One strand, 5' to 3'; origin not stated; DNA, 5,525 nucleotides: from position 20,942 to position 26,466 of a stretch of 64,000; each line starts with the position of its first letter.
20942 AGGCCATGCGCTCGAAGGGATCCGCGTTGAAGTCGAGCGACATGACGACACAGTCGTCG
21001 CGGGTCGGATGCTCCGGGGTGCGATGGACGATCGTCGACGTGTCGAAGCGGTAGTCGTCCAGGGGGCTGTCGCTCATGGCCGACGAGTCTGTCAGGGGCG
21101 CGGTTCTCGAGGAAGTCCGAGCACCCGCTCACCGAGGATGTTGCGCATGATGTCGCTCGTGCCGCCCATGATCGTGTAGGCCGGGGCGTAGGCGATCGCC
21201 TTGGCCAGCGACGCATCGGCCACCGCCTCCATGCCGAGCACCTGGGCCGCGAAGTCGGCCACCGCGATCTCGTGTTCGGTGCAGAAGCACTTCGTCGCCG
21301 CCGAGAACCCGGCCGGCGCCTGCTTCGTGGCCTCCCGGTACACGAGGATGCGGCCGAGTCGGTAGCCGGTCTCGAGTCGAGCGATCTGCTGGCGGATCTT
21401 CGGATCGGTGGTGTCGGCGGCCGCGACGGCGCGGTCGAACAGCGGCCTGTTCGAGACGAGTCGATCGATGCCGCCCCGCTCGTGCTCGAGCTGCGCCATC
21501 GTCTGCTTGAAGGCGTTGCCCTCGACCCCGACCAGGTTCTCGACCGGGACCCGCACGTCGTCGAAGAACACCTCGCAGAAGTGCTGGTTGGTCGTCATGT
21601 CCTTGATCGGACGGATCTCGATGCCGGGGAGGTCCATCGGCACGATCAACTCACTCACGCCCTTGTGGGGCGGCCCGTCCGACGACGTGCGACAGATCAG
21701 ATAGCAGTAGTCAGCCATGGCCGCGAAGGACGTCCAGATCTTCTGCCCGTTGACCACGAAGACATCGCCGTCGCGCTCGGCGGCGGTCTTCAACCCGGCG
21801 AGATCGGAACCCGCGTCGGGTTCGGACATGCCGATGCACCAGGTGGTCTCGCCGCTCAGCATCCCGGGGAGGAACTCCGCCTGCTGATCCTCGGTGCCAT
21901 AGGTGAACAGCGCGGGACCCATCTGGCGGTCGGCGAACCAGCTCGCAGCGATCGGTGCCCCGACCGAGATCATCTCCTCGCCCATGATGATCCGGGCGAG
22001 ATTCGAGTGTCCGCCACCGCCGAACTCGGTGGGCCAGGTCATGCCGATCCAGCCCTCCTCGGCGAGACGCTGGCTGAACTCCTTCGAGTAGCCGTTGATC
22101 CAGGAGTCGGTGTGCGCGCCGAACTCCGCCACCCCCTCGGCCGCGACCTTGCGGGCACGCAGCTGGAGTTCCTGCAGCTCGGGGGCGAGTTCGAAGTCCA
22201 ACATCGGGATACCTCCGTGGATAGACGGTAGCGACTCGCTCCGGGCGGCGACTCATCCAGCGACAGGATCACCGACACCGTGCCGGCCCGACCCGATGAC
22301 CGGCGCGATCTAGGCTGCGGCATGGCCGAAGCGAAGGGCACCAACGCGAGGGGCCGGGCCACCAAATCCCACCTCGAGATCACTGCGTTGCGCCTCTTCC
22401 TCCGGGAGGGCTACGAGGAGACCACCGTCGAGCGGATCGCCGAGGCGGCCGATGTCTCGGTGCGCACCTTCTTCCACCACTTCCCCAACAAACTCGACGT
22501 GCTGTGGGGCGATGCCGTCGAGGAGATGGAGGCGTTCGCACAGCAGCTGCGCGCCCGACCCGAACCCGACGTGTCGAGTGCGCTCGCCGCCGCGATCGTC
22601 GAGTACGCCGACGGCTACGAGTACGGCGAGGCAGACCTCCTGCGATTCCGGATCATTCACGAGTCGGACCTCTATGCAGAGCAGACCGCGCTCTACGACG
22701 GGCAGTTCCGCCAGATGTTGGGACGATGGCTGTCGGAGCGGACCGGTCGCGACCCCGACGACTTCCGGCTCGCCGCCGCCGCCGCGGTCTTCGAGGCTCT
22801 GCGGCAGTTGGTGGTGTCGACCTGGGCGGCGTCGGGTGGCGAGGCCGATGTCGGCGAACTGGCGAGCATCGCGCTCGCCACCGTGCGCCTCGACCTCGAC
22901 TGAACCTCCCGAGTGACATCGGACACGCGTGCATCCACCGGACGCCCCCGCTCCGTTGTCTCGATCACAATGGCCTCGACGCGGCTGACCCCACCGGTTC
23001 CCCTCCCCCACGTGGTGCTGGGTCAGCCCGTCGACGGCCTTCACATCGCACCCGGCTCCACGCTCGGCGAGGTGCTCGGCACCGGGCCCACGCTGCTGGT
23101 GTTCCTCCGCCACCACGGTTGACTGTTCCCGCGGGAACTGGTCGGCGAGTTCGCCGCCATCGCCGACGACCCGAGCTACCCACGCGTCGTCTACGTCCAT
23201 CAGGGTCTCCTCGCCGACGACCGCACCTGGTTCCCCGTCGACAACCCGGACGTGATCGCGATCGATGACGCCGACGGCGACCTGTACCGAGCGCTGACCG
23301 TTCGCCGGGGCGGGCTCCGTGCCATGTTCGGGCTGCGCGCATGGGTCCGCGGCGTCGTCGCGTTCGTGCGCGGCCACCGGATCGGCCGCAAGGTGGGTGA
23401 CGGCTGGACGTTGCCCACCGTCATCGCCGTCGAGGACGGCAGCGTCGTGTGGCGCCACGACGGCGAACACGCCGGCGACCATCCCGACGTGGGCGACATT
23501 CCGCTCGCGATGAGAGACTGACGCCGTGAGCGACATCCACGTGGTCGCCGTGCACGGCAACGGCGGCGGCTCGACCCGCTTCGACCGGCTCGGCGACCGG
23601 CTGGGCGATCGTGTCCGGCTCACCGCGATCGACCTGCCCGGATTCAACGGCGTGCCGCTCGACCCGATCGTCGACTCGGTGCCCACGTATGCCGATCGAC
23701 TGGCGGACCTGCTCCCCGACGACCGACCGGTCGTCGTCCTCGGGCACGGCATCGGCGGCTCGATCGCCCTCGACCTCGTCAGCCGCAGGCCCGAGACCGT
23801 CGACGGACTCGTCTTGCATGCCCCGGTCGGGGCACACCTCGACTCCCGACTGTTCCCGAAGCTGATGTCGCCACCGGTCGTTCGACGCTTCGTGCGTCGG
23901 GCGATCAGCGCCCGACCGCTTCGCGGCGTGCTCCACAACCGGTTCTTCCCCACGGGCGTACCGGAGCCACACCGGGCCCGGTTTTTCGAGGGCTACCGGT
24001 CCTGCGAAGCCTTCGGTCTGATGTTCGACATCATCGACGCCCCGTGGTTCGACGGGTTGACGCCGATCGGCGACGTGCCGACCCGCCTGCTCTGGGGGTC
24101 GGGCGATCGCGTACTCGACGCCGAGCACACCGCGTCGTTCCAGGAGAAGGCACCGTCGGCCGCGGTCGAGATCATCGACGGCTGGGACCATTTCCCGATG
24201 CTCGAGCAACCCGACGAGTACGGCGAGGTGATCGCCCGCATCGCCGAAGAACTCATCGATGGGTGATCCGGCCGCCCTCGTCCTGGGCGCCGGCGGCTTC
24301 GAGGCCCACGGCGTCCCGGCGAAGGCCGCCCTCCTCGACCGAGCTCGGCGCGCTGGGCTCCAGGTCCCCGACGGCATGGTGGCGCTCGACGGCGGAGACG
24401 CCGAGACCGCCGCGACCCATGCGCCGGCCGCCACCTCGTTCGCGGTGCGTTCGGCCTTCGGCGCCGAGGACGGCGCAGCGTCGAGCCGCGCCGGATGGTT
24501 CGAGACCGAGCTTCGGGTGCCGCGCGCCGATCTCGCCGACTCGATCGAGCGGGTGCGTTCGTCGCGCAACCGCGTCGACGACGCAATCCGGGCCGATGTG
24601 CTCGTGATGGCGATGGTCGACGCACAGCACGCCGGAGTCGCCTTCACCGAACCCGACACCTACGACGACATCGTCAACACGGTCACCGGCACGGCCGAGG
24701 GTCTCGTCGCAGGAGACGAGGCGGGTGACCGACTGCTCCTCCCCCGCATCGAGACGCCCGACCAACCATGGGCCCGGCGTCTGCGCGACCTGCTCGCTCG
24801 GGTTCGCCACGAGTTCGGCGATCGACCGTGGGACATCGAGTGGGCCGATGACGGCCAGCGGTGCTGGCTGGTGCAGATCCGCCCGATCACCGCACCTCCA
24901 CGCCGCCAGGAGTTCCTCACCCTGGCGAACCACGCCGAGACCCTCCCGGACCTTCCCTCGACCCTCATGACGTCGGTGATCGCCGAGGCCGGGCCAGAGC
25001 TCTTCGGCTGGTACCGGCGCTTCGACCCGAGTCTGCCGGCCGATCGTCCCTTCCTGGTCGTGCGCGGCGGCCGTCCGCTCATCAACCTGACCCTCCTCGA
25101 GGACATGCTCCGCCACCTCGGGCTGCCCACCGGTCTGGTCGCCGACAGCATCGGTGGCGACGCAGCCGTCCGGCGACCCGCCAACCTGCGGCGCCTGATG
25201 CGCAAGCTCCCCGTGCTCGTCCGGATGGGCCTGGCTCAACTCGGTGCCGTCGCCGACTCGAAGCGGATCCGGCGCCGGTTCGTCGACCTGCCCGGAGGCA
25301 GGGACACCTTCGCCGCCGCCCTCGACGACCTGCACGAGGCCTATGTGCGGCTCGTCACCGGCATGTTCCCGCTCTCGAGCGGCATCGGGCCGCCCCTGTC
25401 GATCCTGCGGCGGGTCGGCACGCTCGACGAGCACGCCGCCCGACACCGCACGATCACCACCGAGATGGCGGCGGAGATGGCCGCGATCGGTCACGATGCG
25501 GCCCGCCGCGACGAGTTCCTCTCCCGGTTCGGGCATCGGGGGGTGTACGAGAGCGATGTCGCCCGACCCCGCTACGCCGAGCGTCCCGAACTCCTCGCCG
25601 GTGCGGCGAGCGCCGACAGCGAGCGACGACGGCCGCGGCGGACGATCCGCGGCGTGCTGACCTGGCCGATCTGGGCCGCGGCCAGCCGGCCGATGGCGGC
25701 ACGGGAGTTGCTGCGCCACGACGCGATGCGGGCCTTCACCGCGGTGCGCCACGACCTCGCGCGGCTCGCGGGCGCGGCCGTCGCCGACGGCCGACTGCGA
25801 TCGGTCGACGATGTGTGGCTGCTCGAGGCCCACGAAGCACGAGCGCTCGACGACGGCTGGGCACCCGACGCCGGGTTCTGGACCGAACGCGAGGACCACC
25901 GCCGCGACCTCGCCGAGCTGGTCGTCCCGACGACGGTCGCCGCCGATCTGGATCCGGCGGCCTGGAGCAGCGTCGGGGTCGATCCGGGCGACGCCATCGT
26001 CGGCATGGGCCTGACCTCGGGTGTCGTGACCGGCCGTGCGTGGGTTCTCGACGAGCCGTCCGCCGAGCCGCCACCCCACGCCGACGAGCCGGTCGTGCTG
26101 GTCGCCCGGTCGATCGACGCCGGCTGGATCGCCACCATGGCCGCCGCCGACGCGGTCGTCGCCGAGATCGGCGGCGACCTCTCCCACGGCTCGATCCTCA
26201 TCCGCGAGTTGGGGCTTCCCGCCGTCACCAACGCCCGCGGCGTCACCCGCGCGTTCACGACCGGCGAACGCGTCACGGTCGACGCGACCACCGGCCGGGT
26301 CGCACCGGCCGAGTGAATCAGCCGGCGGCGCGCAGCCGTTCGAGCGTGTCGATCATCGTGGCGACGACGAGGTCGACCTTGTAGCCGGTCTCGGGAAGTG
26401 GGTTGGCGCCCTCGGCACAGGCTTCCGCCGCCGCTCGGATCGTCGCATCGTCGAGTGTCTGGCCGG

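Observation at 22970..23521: Candidate new selenoprotein: PRXL2/AhpC-TSA_2-like redoxin with TGA at the catalytic Cys position and hairpins just downstream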

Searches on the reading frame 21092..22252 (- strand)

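Call 42: search_protein_families(library=pfam, proteins=[window:21092-22252:-], max_evalue=0.00001)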
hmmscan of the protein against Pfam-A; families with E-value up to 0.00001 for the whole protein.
window:21092-22252:- (386 aa): 3 families
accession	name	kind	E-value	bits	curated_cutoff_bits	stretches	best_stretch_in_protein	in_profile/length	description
PF02770.24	Acyl-CoA_dh_M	-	3.7e-25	88.4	33.3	1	139-233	1-97/97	Acyl-CoA dehydrogenase, middle domain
PF02771.21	Acyl-CoA_dh_N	-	1.8e-20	73.8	22.9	1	24-135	2-113/113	Acyl-CoA dehydrogenase, N-terminal domain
PF00441.29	Acyl-CoA_dh_1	-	2.1e-14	54.4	22.4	1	248-378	4-150/150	Acyl-CoA dehydrogenase, C-terminal domain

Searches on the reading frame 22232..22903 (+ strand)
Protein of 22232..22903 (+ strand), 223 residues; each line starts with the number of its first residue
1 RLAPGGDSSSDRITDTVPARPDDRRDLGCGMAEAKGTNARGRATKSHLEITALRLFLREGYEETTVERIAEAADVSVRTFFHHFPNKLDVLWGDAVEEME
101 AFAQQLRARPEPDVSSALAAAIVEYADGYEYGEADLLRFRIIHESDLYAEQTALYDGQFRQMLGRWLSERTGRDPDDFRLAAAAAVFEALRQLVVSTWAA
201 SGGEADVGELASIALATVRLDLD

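Call 42: search_protein_families(library=pfam, proteins=[window:22232-22903:+], max_evalue=0.00001)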
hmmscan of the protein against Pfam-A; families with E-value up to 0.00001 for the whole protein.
window:22232-22903:+ (223 aa): 1 family
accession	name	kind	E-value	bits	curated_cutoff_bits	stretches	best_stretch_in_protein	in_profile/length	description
PF00440.29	TetR_N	-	2.1e-13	50.2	24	1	51-90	4-43/47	Bacterial regulatory proteins, tetR family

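Call 56: search_protein_families(library=ncbifam, proteins=[window:22280-22900:+], max_evalue=0.00001)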
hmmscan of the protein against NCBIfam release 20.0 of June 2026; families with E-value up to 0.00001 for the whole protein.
window:22280-22900:+ (207 aa): 6 families
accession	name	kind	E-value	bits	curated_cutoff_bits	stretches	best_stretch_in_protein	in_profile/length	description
TIGR03968.1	mycofact_TetR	equivalog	2.1e-25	89.4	224.9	1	26-203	8-186/190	mycofactocin system transcriptional regulator MftR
NF053731.1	TransRegFasRMycb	equivalog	7.7e-07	29.1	330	1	28-135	12-118/199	HTH-type transcriptional activator FasR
NF051852.1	efflux_TF_MtrR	exception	1.6e-06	28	280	1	22-118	5-104/205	multidrug efflux system transcriptional repressor MtrR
NF041196.1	ScbR_bind_reg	equivalog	2.3e-06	27.9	150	1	23-81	2-58/191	ScbR family autoregulator-binding transcription factor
NF007949.0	PRK10668.1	equivalog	3e-06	26.9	271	1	18-89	2-72/216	multidrug efflux transporter transcriptional repressor AcrR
NF007430.0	PRK09975.1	equivalog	7.6e-06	25.2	274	0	18-74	2-58/220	acrEF/envCD operon transcriptional regulator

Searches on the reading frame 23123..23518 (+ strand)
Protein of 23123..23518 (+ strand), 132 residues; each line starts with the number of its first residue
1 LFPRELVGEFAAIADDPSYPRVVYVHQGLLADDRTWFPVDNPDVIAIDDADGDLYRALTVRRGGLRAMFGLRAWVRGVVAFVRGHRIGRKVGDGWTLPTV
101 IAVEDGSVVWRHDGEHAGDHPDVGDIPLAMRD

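Call 30: find_related_loci(query=A2, collection=metagenome_contigs, flank=1500)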
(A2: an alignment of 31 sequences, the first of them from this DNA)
Query A2 (132 aa) in metagenome_contigs; peptide patterns used: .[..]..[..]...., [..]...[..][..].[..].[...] (x = any residue, [..] = any of these).
112 stretches matched a pattern; 23 encode a relative of the query (tblastn E <= 1e-3); 23 distinct loci.
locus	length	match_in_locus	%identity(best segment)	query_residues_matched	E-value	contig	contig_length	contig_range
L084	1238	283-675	79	1-130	2e-71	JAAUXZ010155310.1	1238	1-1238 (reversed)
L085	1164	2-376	58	7-131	3e-44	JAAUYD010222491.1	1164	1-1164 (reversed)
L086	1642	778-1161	54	1-127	1e-41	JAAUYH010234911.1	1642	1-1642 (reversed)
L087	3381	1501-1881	56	1-127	2e-41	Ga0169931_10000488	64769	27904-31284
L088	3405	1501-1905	55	1-127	6e-39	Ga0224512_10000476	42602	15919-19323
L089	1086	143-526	54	1-127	3e-40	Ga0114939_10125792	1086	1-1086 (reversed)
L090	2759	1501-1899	53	1-132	1e-37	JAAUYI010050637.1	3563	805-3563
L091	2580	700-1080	53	1-126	3e-37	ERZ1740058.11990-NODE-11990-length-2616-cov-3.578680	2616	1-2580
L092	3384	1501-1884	54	1-127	3e-37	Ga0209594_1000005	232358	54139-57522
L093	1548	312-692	53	1-126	1e-37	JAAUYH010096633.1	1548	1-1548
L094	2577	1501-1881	53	1-126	3e-36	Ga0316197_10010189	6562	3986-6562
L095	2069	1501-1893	50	1-130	5e-36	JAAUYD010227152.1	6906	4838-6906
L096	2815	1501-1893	49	1-130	4e-35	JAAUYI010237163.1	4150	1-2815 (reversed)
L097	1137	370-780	45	1-131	3e-31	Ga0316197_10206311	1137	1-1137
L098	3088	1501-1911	45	1-131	1e-30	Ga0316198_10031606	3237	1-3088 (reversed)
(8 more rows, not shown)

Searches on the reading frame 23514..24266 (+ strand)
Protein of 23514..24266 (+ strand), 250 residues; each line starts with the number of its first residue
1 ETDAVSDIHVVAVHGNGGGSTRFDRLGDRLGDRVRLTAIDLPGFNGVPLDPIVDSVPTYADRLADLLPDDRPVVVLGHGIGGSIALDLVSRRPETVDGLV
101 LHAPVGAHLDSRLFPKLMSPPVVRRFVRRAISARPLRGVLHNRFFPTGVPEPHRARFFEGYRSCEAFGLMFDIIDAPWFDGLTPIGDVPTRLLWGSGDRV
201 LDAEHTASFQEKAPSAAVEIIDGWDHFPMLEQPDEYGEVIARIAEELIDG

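Call 42: search_protein_families(library=pfam, proteins=[window:23514-24266:+], max_evalue=0.00001)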
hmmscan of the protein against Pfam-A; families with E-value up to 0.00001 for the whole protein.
window:23514-24266:+ (250 aa): 4 families
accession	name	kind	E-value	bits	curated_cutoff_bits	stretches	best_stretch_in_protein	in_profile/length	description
PF12697.13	Abhydrolase_6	-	2.6e-21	77.7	26.3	1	10-236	1-214/217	Alpha/beta hydrolase family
PF00561.26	Abhydrolase_1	-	2.9e-16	60.3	25.8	1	9-109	2-103/245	alpha/beta hydrolase fold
PF12146.15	Hydrolase_4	-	7.9e-14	52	27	1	9-118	6-126/239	Serine aminopeptidase, S33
PF00975.26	Thioesterase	-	4.2e-08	34.1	26.4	1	9-88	2-83/226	Thioesterase domain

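Call 56: search_protein_families(library=ncbifam, proteins=[window:23526-24263:+], max_evalue=0.00001)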
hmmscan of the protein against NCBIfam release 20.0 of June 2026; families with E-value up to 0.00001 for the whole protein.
window:23526-24263:+ (246 aa): 9 families
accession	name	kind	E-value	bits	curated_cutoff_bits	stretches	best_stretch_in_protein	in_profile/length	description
NF011457.0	PRK14875.1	equivalog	9.9e-18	64.2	307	2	4-102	133-233/372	acetoin dehydrogenase dihydrolipoyllysine-residue acetyltransferase subunit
TIGR01738.1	bioH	equivalog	1.5e-13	50.9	206.95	1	5-123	6-121/245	pimeloyl-ACP methyl ester esterase BioH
NF051488.1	bifunc_PcaDC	exception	5.1e-12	45.6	390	1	17-240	26-250/375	bifunctional 3-oxoadipate enol-lactonase/4-carboxymuconolactone decarboxylase PcaDC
NF050089.1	i_nPHAscl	equivalog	7e-12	45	300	1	5-102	20-119/288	intracellular short-chain-length polyhydroxyalkanoate depolymerase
TIGR02427.1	protocat_pcaD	equivalog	5.2e-10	39.1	255.85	0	183-237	193-247/251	3-oxoadipate enol-lactonase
TIGR03056.1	bchO_mg_che_rel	equivalog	1.6e-09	37.2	172.55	1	7-89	32-117/278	alpha/beta fold hydrolase BchO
TIGR03695.1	menH_SHCHC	equivalog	4.4e-08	32.9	208.55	1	5-98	4-102/252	2-succinyl-6-hydroxy-2,4-cyclohexadiene-1-carboxylate synthase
NF045632.1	hydroxlase_HsaD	equivalog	1.2e-07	31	400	0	3-105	34-142/290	4,5:9,10-diseco-3-hydroxy-5,9,17-trioxoandrosta-1(10),2-diene-4-oate hydrolase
NF051487.1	bifunc_PcaCD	exception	1.7e-07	30.7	430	1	6-238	175-409/413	bifunctional 4-carboxymuconolactone decarboxylase/3-oxoadipate enol-lactonase PcaCD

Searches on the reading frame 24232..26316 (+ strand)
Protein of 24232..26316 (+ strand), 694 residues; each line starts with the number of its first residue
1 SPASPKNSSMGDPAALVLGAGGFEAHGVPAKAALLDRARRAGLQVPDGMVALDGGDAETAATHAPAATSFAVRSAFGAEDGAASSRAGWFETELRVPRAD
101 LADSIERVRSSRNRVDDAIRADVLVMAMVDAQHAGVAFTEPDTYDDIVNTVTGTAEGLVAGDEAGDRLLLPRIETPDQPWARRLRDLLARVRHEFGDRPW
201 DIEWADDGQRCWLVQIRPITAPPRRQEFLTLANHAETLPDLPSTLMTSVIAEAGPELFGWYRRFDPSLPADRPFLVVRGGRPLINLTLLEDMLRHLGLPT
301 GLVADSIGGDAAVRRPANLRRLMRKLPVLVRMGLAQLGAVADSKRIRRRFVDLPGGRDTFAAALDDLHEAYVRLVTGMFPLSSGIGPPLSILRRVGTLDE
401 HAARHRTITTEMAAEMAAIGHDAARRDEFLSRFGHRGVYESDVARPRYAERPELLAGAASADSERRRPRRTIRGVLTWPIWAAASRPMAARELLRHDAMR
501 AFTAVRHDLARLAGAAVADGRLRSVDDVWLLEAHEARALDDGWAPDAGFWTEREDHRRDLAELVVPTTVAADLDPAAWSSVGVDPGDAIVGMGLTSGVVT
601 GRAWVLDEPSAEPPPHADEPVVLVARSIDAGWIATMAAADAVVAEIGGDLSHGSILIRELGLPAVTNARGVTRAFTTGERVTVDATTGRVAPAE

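Call 42: search_protein_families(library=pfam, proteins=[window:24232-26316:+], max_evalue=0.00001)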
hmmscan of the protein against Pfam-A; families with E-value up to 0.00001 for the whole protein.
window:24232-26316:+ (694 aa): 2 families
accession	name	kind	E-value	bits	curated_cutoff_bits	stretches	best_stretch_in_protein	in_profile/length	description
PF00391.29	PEP-utilizers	-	3e-18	65.6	23.1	1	618-688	2-72/72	PEP-utilising enzyme, mobile domain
PF01326.24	PPDK_N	-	1.6e-12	47.8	27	0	181-226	270-316/328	Pyruvate phosphate dikinase, AMP/ATP-binding domain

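Call 56: search_protein_families(library=ncbifam, proteins=[window:24259-26313:+], max_evalue=0.00001)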
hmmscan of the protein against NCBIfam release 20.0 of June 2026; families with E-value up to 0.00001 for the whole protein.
window:24259-26313:+ (685 aa): 21 families
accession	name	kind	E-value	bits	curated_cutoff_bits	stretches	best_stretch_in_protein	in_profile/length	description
NF004880.0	PRK06241.2-1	equivalog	2.6e-29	101.8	972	2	483-681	639-834/837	phosphoenolpyruvate synthase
NF004878.0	PRK06241.1-3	subfamily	4.9e-28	97.7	945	1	479-681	684-886/891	phosphoenolpyruvate synthase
NF052631.1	prodigiosin_PigC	equivalog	2e-27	95.5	1300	1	578-681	777-879/883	prodigiosin ligase PigC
NF004520.0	PRK05865.1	equivalog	3.5e-27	94.7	1509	1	412-681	570-834/854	sugar epimerase family protein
NF004881.0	PRK06241.2-2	equivalog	4.8e-27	94.6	883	1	473-681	669-887/898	phosphoenolpyruvate synthase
NF052632.1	undecylprod_RedH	equivalog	9.1e-26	90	1350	1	481-681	671-875/880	undecylprodigiosin ligase RedH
NF004877.0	PRK06241.1-2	subfamily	1.7e-25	89.5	866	1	482-681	668-865/869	phosphoenolpyruvate synthase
NF041857.1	RIF_Ptrans_rph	equivalog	2.3e-25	89.1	999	1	482-681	664-861/864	rifamycin-inactivating phosphotransferase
NF004882.0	PRK06241.2-3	equivalog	4e-24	84.8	850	1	571-681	709-816/827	phosphoenolpyruvate synthase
NF004879.0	PRK06241.1-4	equivalog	5.2e-21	74.5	976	1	504-681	690-865/868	phosphoenolpyruvate synthase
NF004508.0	PRK05849.1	equivalog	6e-21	74.2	501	1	57-218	57-225/789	hypothetical protein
TIGR01418.1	PEP_synth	equivalog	2e-19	69.4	739.75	1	580-679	353-451/784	pyruvate, water dikinase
NF005057.0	PRK06464.1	equivalog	2e-19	69.1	598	1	580-682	358-461/798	phosphoenolpyruvate synthase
NF006153.0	PRK08296.1-5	subfamily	2.3e-13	49.4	578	1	578-683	502-605/608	hypothetical protein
NF004531.0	PRK05878.1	equivalog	9.6e-13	47.6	456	1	557-682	331-455/534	pyruvate, phosphate dikinase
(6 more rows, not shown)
